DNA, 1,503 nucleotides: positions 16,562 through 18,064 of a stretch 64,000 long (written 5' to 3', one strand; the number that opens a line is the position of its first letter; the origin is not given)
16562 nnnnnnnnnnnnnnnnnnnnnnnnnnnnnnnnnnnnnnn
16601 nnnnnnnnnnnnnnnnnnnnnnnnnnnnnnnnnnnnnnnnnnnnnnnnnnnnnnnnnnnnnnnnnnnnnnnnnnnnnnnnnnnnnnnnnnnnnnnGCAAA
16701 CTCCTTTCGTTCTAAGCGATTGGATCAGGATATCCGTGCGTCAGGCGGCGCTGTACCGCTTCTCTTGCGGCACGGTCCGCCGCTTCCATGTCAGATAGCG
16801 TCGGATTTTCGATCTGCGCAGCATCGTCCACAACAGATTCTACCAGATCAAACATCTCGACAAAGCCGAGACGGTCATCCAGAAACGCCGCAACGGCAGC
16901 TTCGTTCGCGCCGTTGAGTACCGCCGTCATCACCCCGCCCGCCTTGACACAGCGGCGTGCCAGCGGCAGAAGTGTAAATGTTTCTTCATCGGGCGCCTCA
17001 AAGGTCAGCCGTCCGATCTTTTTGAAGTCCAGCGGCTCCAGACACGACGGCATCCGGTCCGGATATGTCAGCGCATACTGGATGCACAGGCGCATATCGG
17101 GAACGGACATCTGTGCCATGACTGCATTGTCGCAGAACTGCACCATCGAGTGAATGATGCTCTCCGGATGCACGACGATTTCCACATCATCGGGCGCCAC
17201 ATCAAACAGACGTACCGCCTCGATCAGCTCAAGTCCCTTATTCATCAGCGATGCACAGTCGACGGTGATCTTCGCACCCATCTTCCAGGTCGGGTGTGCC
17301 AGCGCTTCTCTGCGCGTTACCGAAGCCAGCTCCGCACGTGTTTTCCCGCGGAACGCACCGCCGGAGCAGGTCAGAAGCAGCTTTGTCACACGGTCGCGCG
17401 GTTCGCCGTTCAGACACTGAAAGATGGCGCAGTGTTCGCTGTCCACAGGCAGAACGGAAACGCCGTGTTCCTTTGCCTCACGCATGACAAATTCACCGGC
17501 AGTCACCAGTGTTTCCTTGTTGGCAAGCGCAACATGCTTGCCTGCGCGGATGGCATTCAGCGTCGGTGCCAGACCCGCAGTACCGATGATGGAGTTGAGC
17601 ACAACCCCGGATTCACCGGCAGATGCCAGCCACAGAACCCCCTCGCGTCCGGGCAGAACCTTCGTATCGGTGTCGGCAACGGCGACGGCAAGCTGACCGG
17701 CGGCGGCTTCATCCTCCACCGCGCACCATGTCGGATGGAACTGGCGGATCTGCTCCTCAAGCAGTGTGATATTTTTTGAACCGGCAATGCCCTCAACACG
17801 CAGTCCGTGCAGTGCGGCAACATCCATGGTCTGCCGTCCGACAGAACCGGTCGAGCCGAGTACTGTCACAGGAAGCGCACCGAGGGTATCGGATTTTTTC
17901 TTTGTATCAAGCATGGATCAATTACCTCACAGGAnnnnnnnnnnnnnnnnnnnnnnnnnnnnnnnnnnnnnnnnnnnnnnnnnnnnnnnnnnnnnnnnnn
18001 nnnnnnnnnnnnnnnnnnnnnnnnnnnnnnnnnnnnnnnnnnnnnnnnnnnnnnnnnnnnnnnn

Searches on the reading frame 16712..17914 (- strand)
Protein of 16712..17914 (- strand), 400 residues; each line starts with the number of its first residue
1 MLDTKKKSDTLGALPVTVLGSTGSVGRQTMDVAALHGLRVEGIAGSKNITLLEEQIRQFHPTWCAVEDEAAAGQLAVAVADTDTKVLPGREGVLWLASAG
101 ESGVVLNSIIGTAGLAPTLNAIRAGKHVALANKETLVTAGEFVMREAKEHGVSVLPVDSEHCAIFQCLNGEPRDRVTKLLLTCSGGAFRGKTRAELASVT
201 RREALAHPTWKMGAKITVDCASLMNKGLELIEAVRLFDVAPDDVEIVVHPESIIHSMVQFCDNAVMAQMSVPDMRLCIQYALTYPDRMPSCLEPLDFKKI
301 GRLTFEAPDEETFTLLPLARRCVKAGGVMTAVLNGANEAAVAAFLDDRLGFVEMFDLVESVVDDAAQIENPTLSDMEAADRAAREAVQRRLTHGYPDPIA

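Call 64: find_encoding_contigs(protein=window:16712-17914:-, flank=10000, max_places=1)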
Protein window:16712-17914:- (400 aa): 2 contigs read that carry it; 1 place shown.
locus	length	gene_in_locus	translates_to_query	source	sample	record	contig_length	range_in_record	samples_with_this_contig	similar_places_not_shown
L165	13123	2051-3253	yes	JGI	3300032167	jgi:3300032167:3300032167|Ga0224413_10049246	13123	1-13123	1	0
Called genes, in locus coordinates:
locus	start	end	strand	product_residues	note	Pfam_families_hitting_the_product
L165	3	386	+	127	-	?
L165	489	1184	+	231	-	PF01255:Prenyltransf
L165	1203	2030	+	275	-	PF01148:CTP_transf_1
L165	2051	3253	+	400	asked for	PF02670:DXP_reductoisom, PF08436:DXP_redisom_C, PF13288:DXPR_C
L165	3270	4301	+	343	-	PF02163:Peptidase_M50, PF13180:PDZ_2 (weak)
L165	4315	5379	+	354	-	PF04551:GcpE, PF26540:GcpE_C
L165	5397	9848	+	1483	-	PF02811:PHP, PF00929:RNase_T, PF13482:RNase_H_2 (faint), PF07733:DNA_pol3_alpha, PF17657:DNA_pol3_finger, PF14579:HHH_6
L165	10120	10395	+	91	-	PF00216:Bac_DNA_binding, PF18291:HU-HIG, PF18289:HU-CCDC81_euk_2 (weak)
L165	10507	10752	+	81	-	PF01479:S4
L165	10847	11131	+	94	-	PF07873:YabP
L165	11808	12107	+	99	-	PF04977:DivIC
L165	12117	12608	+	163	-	PF00575:S1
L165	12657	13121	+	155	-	?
